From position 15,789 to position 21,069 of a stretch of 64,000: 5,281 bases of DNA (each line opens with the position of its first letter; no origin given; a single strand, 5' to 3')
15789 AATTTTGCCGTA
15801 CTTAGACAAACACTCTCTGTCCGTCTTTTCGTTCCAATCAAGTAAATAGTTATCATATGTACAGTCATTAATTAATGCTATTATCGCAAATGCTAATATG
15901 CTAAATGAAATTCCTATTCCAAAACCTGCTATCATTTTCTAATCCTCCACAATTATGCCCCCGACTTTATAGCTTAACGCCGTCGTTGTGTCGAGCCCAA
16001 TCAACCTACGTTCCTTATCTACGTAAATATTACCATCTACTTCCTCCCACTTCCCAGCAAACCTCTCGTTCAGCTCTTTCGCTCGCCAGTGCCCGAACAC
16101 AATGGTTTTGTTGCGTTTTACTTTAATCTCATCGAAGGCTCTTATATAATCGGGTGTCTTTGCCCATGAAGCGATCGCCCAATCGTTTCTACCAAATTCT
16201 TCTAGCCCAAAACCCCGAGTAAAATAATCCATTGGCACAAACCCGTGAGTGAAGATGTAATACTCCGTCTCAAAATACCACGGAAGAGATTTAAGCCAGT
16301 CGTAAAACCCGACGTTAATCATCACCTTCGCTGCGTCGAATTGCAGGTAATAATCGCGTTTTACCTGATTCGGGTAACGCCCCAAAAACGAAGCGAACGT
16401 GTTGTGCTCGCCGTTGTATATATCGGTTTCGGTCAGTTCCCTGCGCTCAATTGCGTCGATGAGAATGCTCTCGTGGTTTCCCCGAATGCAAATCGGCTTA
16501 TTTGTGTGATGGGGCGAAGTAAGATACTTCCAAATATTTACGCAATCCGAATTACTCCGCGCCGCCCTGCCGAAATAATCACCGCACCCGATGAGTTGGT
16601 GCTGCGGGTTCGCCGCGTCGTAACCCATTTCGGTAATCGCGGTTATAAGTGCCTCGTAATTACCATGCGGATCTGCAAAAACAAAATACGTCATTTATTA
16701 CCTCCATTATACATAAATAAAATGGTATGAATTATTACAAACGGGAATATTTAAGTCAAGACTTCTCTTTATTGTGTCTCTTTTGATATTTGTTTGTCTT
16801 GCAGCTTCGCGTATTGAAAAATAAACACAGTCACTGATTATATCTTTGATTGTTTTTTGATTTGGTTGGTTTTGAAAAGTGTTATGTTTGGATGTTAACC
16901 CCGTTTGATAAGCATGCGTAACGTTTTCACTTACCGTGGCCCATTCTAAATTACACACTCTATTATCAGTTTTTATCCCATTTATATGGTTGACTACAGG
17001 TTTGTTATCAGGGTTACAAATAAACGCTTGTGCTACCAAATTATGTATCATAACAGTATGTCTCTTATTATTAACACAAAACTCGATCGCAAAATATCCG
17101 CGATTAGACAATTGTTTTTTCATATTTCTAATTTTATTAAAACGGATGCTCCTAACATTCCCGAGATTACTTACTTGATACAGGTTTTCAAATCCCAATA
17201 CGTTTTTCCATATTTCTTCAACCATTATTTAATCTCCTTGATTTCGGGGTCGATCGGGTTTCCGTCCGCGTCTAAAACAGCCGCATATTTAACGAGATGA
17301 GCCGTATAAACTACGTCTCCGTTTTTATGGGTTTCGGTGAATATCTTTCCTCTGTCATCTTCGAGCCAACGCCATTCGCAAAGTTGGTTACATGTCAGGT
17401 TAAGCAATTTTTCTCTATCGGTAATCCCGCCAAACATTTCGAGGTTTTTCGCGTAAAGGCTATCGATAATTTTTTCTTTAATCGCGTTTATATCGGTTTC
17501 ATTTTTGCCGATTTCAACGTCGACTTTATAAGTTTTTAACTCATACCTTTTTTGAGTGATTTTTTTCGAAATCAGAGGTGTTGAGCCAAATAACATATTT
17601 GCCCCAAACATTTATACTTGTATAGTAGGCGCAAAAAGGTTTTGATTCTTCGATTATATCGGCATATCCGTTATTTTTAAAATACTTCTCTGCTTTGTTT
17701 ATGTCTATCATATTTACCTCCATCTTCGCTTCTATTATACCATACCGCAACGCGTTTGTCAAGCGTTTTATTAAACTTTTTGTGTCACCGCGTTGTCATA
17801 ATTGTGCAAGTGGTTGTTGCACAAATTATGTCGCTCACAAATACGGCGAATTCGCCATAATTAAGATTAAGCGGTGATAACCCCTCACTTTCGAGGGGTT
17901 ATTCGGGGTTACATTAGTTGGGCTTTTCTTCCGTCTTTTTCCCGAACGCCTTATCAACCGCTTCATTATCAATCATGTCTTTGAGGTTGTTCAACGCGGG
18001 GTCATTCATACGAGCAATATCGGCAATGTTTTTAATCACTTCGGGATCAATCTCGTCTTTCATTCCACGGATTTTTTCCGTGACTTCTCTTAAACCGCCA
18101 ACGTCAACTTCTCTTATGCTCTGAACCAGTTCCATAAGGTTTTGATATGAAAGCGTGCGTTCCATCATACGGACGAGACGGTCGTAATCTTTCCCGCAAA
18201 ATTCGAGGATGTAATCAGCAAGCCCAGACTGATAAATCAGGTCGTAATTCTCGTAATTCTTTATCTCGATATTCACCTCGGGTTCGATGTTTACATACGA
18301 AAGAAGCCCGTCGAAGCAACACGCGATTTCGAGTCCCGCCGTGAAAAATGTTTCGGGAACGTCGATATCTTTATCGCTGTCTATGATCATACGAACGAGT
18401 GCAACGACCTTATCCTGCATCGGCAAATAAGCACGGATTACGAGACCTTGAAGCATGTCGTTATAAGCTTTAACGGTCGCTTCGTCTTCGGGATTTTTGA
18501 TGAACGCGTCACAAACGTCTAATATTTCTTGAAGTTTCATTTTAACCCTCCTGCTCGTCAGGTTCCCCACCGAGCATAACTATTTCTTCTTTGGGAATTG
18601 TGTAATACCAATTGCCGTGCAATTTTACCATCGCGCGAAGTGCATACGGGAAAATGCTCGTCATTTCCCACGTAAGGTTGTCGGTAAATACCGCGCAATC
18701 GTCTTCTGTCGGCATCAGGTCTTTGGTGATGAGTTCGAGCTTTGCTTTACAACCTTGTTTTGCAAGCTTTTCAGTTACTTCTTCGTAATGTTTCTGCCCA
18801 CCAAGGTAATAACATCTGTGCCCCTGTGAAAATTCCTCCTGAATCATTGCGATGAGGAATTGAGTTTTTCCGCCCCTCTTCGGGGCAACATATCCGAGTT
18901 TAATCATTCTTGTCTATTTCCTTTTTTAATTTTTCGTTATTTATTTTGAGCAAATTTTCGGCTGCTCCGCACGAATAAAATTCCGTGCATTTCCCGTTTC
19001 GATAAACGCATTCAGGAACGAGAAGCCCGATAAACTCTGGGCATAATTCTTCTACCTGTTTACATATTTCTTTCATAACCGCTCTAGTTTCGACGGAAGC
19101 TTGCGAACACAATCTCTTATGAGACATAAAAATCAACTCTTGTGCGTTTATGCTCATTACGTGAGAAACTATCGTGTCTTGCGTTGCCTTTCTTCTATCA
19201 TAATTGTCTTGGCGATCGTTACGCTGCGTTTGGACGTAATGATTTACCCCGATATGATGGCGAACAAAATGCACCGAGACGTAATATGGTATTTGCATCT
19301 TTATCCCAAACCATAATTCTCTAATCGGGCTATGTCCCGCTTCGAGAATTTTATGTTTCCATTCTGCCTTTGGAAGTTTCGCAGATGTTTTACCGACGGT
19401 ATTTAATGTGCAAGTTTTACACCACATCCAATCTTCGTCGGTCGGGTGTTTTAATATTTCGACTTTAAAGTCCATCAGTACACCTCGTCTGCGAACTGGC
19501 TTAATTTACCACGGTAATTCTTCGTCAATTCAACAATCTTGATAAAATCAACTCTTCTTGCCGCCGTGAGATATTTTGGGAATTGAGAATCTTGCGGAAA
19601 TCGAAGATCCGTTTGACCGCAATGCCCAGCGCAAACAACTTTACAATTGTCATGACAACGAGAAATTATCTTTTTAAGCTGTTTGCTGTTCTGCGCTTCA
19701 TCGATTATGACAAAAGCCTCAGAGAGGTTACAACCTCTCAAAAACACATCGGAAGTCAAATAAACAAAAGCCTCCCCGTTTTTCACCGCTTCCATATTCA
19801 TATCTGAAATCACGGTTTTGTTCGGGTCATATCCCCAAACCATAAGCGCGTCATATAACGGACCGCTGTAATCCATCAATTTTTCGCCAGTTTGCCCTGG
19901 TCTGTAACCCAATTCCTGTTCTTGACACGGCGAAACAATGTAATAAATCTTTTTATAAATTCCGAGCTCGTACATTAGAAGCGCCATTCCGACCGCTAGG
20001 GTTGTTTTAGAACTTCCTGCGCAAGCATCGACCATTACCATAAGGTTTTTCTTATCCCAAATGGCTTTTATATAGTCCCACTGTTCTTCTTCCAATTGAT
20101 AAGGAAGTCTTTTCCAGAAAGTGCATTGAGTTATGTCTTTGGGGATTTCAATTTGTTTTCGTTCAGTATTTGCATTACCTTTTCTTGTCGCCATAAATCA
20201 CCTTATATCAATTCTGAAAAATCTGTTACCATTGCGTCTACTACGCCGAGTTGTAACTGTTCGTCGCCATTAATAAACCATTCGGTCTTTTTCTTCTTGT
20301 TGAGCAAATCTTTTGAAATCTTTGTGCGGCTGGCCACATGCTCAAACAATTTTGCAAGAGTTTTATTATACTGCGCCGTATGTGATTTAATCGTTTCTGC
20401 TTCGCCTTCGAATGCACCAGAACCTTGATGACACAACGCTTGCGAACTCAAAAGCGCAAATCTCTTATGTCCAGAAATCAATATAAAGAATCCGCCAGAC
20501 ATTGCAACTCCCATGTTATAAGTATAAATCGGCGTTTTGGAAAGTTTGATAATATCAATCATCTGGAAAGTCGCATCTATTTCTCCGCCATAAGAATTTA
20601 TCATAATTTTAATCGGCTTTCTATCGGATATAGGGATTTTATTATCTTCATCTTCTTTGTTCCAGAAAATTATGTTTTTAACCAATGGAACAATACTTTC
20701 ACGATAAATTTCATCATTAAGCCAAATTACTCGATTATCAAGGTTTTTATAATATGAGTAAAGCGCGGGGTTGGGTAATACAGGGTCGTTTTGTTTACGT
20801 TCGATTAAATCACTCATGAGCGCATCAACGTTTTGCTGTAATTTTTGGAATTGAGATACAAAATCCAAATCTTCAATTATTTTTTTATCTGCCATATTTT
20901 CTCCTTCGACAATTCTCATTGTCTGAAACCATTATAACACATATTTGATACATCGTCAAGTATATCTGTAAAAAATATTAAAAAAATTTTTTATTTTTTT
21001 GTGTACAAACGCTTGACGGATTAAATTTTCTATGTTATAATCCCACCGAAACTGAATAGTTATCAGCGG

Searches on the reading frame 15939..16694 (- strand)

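Call 75: search_protein_families(library=phrogs, proteins=[window:15939-16694:-], max_evalue=0.0001)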
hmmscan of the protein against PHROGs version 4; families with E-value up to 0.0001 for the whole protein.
window:15939-16694:- (251 aa): 4 families
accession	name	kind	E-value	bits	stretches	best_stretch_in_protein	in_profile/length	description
phrog_246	-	other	5.7e-24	85.9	1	1-206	176-356/417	NinI-like serine-threonine phosphatase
phrog_20114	-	other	6.8e-12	46.9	1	2-101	4-95/131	phosphoesterase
phrog_8238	-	DNA, RNA and nucleotide metabolism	9.6e-07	28.3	1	4-103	175-267/737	RNA ligase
phrog_9096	-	unknown function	1.2e-05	26.3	1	4-96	16-98/157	-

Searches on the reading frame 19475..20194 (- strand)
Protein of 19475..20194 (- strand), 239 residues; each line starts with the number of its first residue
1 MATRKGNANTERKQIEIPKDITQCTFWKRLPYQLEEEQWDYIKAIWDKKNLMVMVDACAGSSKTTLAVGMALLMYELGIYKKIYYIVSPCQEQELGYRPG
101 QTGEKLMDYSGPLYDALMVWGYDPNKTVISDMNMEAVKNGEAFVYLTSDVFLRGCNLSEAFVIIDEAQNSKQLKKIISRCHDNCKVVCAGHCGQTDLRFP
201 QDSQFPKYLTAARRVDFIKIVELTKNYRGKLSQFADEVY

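Call 75: search_protein_families(library=phrogs, proteins=[window:19475-20194:-], max_evalue=0.0001)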
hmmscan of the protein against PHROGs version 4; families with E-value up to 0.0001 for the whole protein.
window:19475-20194:- (239 aa): 3 families
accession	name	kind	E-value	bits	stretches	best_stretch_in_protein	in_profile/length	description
phrog_170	-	other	9.4e-44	151.1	1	33-232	75-270/323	PhoH-like phosphate starvation-inducible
phrog_2765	-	other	2.8e-34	119.7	1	37-237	238-441/443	PhoH-like phosphate starvation-inducible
phrog_1967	-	DNA, RNA and nucleotide metabolism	9.2e-05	22.2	0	19-82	138-198/776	DNA helicase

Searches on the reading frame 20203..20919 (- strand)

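Call 75: search_protein_families(library=phrogs, proteins=[window:20203-20919:-], max_evalue=0.0001)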
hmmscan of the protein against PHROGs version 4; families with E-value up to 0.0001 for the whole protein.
window:20203-20919:- (238 aa): 7 families
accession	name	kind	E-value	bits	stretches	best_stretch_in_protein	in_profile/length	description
phrog_94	-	head and packaging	2.2e-22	81.3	1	59-231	77-250/622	head maturation protease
phrog_1827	-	other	2.6e-15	57.3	1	103-220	55-172/202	ATP-dependent protease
phrog_2976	-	head and packaging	1.1e-11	46.1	1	99-231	50-182/394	head maturation protease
phrog_1684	-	head and packaging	2.6e-11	44.6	1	98-230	71-202/284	head maturation protease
phrog_133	-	head and packaging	2e-08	34.3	1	101-232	49-180/668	head maturation protease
phrog_53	-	head and packaging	9.7e-08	32.6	1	101-155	118-174/583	head maturation protease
phrog_5410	-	other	1.9e-05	25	1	102-198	57-153/323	ATP-dependent protease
